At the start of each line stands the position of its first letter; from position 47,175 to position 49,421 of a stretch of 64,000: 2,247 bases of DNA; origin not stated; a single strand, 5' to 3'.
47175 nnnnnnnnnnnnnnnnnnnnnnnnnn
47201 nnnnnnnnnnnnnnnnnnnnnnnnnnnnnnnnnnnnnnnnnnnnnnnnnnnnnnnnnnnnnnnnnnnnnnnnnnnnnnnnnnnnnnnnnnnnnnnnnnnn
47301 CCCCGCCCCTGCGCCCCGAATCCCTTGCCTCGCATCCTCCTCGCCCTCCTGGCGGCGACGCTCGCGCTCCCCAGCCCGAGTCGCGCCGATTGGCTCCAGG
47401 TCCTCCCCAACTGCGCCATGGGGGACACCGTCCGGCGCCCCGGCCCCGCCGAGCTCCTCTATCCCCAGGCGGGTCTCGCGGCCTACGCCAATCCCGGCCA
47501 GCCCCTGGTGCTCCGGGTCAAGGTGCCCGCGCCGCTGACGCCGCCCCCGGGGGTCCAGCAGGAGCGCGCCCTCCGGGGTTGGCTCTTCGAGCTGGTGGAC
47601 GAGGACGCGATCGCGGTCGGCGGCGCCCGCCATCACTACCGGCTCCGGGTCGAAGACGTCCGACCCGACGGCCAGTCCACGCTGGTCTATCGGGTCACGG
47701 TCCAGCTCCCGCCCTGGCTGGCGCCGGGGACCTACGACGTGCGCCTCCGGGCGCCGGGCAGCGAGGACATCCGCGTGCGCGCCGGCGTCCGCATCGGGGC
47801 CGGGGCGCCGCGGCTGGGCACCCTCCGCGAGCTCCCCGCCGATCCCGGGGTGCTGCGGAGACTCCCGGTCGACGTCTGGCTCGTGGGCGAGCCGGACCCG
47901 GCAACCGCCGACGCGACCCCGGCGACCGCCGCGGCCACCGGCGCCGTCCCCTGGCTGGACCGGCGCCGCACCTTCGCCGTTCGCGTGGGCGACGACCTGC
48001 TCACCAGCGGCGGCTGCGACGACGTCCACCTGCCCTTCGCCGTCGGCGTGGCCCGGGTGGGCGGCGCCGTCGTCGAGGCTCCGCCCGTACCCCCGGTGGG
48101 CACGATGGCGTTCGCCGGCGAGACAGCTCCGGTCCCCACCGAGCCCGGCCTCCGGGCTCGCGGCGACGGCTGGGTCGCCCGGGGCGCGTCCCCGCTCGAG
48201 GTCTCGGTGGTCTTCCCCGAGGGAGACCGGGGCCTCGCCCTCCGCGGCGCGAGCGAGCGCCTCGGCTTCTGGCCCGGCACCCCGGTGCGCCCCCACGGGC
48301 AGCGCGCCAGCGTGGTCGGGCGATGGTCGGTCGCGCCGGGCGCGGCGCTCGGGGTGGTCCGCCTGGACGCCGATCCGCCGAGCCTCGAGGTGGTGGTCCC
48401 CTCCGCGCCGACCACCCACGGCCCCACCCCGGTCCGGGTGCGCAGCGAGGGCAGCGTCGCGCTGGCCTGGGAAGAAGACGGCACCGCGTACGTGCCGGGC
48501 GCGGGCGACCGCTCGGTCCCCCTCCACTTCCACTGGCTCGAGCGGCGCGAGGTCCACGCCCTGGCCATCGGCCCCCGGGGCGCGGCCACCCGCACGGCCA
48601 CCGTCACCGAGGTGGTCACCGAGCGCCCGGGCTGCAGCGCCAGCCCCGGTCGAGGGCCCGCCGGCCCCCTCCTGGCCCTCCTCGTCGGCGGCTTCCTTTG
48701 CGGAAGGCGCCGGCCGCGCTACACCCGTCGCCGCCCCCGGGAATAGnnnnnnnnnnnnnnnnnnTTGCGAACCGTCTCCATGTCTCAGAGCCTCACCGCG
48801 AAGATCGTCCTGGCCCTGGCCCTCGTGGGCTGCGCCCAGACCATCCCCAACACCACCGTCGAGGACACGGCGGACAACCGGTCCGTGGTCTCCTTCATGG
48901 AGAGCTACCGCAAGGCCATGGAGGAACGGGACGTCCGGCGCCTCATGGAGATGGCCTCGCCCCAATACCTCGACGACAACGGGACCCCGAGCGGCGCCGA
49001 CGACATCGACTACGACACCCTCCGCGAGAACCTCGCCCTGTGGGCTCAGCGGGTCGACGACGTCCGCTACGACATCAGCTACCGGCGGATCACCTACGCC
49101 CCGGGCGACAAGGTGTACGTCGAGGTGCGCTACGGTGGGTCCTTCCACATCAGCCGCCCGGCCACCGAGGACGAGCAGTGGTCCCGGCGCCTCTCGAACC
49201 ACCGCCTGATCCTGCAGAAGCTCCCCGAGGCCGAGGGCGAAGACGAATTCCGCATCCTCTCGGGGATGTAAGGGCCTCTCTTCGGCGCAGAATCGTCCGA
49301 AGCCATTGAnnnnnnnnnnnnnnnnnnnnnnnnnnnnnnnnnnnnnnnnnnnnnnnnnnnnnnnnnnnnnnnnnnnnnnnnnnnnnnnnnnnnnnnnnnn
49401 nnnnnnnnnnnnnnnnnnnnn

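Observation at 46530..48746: CPBP intramembrane protease directly upstream of a MYXO-CTERM-tailed secreted protein: candidate sortase-substrate pair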

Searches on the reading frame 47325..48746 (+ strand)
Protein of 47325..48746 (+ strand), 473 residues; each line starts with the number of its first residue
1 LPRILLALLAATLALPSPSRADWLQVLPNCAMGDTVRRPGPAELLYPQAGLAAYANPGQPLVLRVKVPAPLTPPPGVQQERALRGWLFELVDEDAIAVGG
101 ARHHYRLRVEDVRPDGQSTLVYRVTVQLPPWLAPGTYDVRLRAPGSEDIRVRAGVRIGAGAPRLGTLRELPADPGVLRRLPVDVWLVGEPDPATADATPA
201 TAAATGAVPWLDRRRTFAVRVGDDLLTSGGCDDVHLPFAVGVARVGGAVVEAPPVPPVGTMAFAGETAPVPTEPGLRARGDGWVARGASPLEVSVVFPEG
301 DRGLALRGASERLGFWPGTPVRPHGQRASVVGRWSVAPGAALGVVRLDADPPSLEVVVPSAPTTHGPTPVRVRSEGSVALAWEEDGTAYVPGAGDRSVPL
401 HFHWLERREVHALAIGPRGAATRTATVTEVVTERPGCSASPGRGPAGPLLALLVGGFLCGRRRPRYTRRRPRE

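Call 3: search_protein_families(library=ncbifam, proteins=[window:47325-48746:+], max_evalue=1)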
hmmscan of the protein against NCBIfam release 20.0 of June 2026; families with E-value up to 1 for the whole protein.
window:47325-48746:+ (473 aa): 0 families

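Call 4: search_protein_families(library=pfam, proteins=[window:47325-48746:+], max_evalue=1)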
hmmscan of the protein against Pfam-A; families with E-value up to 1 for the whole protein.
window:47325-48746:+ (473 aa): 0 families

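Call 10: find_homologous_proteins(query=window:47325-48746:+)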
Query window:47325-48746:+ (473 aa): 37 proteins with E <= 0.001 among 8000 candidates.
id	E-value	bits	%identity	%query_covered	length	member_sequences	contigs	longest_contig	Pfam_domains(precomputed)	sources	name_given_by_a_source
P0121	0.0e+0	1041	100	100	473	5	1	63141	-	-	-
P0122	1.9e-172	593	61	97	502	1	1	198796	-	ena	-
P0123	2.9e-154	533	60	89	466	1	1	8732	-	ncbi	-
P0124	3.5e-123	430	57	85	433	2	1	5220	-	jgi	-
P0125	1.1e-82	297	43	97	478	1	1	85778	-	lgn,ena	-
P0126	1.2e-68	250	38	94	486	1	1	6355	-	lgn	-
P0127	1.3e-65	240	39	92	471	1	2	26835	-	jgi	-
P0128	2.4e-62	230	39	92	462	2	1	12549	-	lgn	-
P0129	5.4e-60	222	40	98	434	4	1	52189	-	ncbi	ncbi:MAG: hypothetical protein AAGE52_02740 [Myxococcota bacterium]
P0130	6.2e-59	218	37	98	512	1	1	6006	-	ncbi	-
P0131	2.0e-57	213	38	92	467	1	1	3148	-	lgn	-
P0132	5.3e-56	209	39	87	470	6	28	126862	-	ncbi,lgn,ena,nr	ncbi:MAG: hypothetical protein CMN29_19585 [Sandaracinus sp.]|nr:hypothetical protein [Sandaracinus 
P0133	1.2e-53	201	35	98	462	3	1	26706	-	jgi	jgi:hypothetical protein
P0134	2.4e-53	200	36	96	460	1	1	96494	-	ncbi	ncbi:MAG: hypothetical protein AB8H86_09305 [Polyangiales bacterium]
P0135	1.0e-51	195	37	89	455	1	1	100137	-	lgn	-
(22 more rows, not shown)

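Call 25: find_related_loci(query=A2, collection=metagenome_contigs, flank=6000)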
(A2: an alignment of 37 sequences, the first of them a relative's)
Query A2 (473 aa) in metagenome_contigs; peptide patterns used: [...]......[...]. (x = any residue, [..] = any of these).
146 stretches matched a pattern; 46 encode a relative of the query (tblastn E <= 1e-3); 46 distinct loci.
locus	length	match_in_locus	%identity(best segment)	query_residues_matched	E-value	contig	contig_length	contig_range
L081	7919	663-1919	60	19-439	4e-147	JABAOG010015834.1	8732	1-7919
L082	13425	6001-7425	55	6-471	5e-141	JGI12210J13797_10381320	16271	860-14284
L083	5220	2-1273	57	63-462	2e-127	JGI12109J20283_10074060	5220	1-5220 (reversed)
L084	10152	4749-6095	37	22-473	1e-52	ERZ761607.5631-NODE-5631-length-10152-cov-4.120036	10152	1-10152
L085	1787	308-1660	37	22-473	5e-53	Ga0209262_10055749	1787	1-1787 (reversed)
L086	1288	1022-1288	100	1-89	5e-51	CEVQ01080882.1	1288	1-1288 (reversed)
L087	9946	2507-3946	36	7-445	6e-47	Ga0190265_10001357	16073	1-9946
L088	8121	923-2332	36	22-449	1e-45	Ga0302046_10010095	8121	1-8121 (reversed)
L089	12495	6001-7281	36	22-415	7e-44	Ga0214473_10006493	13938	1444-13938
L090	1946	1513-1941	59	3-146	1e-43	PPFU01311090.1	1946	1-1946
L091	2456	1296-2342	36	3-340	9e-43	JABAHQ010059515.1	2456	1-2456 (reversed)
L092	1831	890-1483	49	4-193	1e-39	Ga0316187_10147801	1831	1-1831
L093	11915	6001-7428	33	6-453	2e-41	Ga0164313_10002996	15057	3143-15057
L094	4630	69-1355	34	22-463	3e-37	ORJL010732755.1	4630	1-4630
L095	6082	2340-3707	34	8-437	1e-35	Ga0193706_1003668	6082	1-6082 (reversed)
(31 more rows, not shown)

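Call 32: predict_structure(alignment_id=A2)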
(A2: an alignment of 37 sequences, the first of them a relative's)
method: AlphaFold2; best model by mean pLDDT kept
length: 473 residues; sequences in the alignment: 37
mean_pLDDT: 87.5   pTM: 0.84
mean pLDDT of the five models: 87.5, 87.4, 87.4, 86.4, 85.7
residues with pLDDT >= 90: 328; 70-90: 78; 50-70: 47; < 50: 20
segments of 3 or more residues with pLDDT < 50: 438-440, 442-444, 462-473
pLDDT, mean of each block of 10 residues (from residue 1): 84 63 89 87 92 95 91 60 88 95 94 84 94 95 83 87 96 93 91 63 73 95 94 93 95 95 96 94 95 97 95 97 85 98 97 96 93 98 94 97 95 98 96 69 56 70 47 41
secondary structure, 60 per line:
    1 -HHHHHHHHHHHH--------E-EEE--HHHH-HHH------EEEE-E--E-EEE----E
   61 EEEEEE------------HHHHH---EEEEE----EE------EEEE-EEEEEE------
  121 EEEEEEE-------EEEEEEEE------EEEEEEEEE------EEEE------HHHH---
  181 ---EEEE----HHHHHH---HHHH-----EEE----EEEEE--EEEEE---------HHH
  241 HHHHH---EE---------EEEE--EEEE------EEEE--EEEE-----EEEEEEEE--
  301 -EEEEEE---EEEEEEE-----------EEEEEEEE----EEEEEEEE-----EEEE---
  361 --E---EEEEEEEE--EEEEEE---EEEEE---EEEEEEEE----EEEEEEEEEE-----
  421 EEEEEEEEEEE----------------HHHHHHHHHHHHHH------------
elements in order: H2-13 E24-26 H29-32 E43-46 E53-55 E60-66 H79-83 E87-91 E104-107 E109-114 E121-127 E135-142 E149-157 E164-167 H174-177 E184-187 H192-197 H201-204 E210-212 E217-221 E224-228 H238-245 E260-263 E266-269 E276-279 E282-285 E291-298 E302-307 E311-317 E329-336 E341-348 E354-357 E367-374 E377-382 E386-390 E394-401 E406-415 E421-431 H448-461

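Call 35: fold_search(model_id=the predicted structure, library=pdb)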
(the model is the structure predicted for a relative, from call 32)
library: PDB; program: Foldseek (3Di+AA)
matches with E <= 10: 1532; with E <= 0.001: 43
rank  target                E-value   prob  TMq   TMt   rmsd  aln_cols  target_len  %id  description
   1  8csw                  1.1e-06  1.00  0.17  0.13  26.4       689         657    9  Local refinement of protein 4.2 in Class 2 of erythrocyte ankyrin-1 complex (released 2022-07-20)
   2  5fo7_A                3.1e-06  0.98  0.15  0.11  26.5       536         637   10  Crystal Structure of Human Complement C3b at 2.8 Angstrom resolution (released 2016-04-06)
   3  8cs9_X                3.8e-06  0.99  0.18  0.13  26.5       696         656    8  Composite reconstruction of Class 1 of the erythrocyte ankyrin-1 complex (released 2022-07-20)
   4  7uzs                  3.8e-06  0.99  0.17  0.13  26.1       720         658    7  Protein 4.2 (local refinement from consensus reconstruction of ankyrin complex classes) (released 2022-07-20)
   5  2wii_A                5.0e-06  0.98  0.16  0.12  24.8       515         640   10  Complement C3b in complex with factor H domains 1-4 (released 2009-06-09)
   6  2qki_A                7.3e-06  0.97  0.15  0.12  25.0       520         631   10  Human C3c in complex with the inhibitor compstatin (released 2007-08-14)
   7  3g6j_A                1.3e-05  0.97  0.16  0.12  25.9       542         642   10  C3b in complex with a C3b specific Fab (released 2009-03-10)
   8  3t4a_A                1.3e-05  0.93  0.15  0.12  27.0       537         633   11  Structure of a truncated form of Staphylococcal Complement Inhibitor B bound to human C3c at 3.4 Angstrom resolution (released 2011-11-23)
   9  7tvz_E                1.5e-05  0.98  0.17  0.13  28.6       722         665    7  Cryo-EM structure of human band 3-protein 4.2 complex in diagonal conformation (released 2022-06-08)
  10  2qki_D                2.3e-05  0.97  0.17  0.13  24.1       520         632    9  Human C3c in complex with the inhibitor compstatin (released 2007-08-14)
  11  7tv9_A                3.2e-05  0.94  0.16  0.13  27.9       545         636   10  HUMAN COMPLEMENT COMPONENT C3B IN COMPLEX WITH APL-1030 (released 2022-03-30)
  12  2xwx_A                3.6e-05  0.97  0.16  0.19  21.9       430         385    8  Vibrio cholerae colonization factor GbpA crystal structure (released 2011-11-16)
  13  8cem_F                4.2e-05  0.89  0.14  0.11  25.5       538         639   10  Structure of bovine native C3, re-refinement (released 2023-04-05)
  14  9a3v_A                5.5e-05  0.90  0.16  0.11  27.7       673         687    8  Predicted model of tissue transglutaminase 2 (TG2) in complex with plasma fibronectin type III modules 14 and 15 (FNII (released 2024-02-02)
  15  8gul_A                7.1e-05  0.95  0.17  0.17  22.8       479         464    7  Chitin-active AA10 LPMO (GbpA) complexed with Cu(II) from Vibrio campbellii (released 2023-06-21)
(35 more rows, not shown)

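Call 62: find_encoding_contigs(protein=window:47325-48746:+, flank=6000, max_places=3)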
Protein window:47325-48746:+ (473 aa): 17 contigs read that carry it; 1 place shown.
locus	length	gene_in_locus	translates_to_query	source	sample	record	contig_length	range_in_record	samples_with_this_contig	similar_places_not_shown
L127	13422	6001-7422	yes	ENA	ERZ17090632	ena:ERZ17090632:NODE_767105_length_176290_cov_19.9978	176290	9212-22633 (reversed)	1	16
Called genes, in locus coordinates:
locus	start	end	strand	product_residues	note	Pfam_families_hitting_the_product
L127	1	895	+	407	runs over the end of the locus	-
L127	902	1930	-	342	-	PF08240:ADH_N, PF16912:Glu_dehyd_C, PF00107:ADH_zinc_N, PF13602:ADH_zinc_N_2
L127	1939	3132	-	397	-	PF00155:Aminotran_1_2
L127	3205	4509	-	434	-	PF01476:LysM, PF23473:LysM3_LYK4_5 (faint), PF01476:LysM, PF05951:Peptidase_M15_2, PF08291:Peptidase_M15_3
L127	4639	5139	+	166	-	PF25917:BSH_RND (faint), PF25997:BSH_YhbJ (faint), PF25919:BSH_CusB (faint), PF00364:Biotin_lipoyl, PF25984:BSH_YknX (faint)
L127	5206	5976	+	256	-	PF02517:Rce1-like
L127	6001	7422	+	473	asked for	-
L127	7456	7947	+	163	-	-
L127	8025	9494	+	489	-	PF05157:MshEN, PF00072:Response_reg, PF07719:TPR_2 (faint), PF13414:TPR_11 (faint)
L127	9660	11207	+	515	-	PF13717:Zn_ribbon_4, PF14237:GYF_2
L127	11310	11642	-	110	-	-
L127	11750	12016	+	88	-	PF01313:Bac_export_3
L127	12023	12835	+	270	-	PF01311:Bac_export_1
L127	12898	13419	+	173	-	PF00156:Pribosyltran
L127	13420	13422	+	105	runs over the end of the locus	PF07719:TPR_2 (faint)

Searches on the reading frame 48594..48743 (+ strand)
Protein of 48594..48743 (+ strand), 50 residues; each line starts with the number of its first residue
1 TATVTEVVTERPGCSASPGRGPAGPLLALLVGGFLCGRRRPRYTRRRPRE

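Call 6: search_protein_families(library=ncbifam, proteins=[window:48594-48743:+], max_evalue=10)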
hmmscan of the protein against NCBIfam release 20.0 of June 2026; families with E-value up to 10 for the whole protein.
seq(50 aa): 2 families
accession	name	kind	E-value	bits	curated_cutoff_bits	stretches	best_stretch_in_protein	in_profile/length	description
TIGR03901.2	MYXO-CTERM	domain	0.0043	17.4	20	1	13-40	5-32/34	MYXO-CTERM sorting domain-containing protein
NF041936.1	MXAN_0125_fam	equivalog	0.094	12.7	65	1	4-40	136-169/169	MXAN_0125 family MYXO-CTERM protein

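Call 39: search_protein_families(library=ncbifam, alignment_id=A3, max_evalue=0.0007)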
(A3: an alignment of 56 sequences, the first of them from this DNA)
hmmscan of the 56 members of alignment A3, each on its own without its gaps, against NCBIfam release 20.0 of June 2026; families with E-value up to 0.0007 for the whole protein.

A. member 1, seq(47 aa): 0 families

B. families by the number of members that match (of 56 scanned): 2 families
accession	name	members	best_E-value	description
TIGR03901.2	MYXO-CTERM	9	1.4e-05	MYXO-CTERM sorting domain-containing protein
TIGR03382.1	GC_trans_RRR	3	9.2e-06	MYXO-CTERM sorting domain-containing protein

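Call 40: search_protein_families(library=ncbifam, alignment_id=A3, max_evalue=0.1)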
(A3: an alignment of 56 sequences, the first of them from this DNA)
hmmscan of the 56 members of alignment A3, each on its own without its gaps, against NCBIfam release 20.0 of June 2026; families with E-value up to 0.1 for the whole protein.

A. member 1, seq(47 aa): 1 family
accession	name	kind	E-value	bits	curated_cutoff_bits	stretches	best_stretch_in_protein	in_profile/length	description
TIGR03901.2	MYXO-CTERM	domain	0.0036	17.7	20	1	10-37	5-32/34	MYXO-CTERM sorting domain-containing protein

B. families by the number of members that match (of 56 scanned): 11 families
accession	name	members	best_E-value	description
TIGR03901.2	MYXO-CTERM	19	1.4e-05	MYXO-CTERM sorting domain-containing protein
TIGR03382.1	GC_trans_RRR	11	9.2e-06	MYXO-CTERM sorting domain-containing protein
NF033695.1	trnsprt_adja_30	2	0.044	KPN_01571 family protein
NF033191.4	JDVT-CTERM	1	0.0009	JDVT-CTERM domain-containing protein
NF045638.1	Mrt_dep_phytase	1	0.01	myxosortase-dependent phytase-like phosphatase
NF050189.1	PGAP-CTERM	1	0.018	PGAP-CTERM sorting domain-containing protein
NF051874.1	PVV_CTERM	1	0.028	PVV-CTERM domain-containing choice-of-anchor G protein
NF041936.1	MXAN_0125_fam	1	0.028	MXAN_0125 family MYXO-CTERM protein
NF011053.0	PRK14485.1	1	0.066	putative bifunctional cbb3-type cytochrome c oxidase subunit I/II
NF041742.1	WGxxGxxG_fam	1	0.074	WGxxGxxG family protein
TIGR01167.1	LPXTG_anchor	1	0.1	LPXTG cell wall anchor domain-containing protein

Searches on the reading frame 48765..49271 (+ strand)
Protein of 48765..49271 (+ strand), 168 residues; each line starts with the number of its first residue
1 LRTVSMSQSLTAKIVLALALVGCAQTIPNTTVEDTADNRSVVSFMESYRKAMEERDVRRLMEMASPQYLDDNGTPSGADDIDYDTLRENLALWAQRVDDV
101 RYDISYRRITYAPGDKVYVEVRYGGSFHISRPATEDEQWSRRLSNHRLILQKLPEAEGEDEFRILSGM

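Call 3: search_protein_families(library=ncbifam, proteins=[window:48765-49271:+], max_evalue=1)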
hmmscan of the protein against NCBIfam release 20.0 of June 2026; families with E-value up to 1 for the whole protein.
window:48765-49271:+ (168 aa): 1 family
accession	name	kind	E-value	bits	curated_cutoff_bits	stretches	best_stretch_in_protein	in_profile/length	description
NF046053.1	lipo_BPTD_2524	equivalog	0.12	12.8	50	1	6-53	1-48/132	BPTD_2524 family lipoprotein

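Call 4: search_protein_families(library=pfam, proteins=[window:48765-49271:+], max_evalue=1)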
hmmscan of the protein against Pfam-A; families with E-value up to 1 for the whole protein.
window:48765-49271:+ (168 aa): 3 families
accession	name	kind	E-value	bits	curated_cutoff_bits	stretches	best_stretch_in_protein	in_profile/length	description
PF12680.13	SnoaL_2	-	0.0011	20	27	1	47-138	3-84/102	SnoaL-like domain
PF25155.1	NTF2_YvbJ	-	0.012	16.8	25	1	41-123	5-80/123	YvbJ NTF2-like domain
PF13474.12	SnoaL_3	-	0.17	12.7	22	1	41-122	1-80/121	SnoaL-like domain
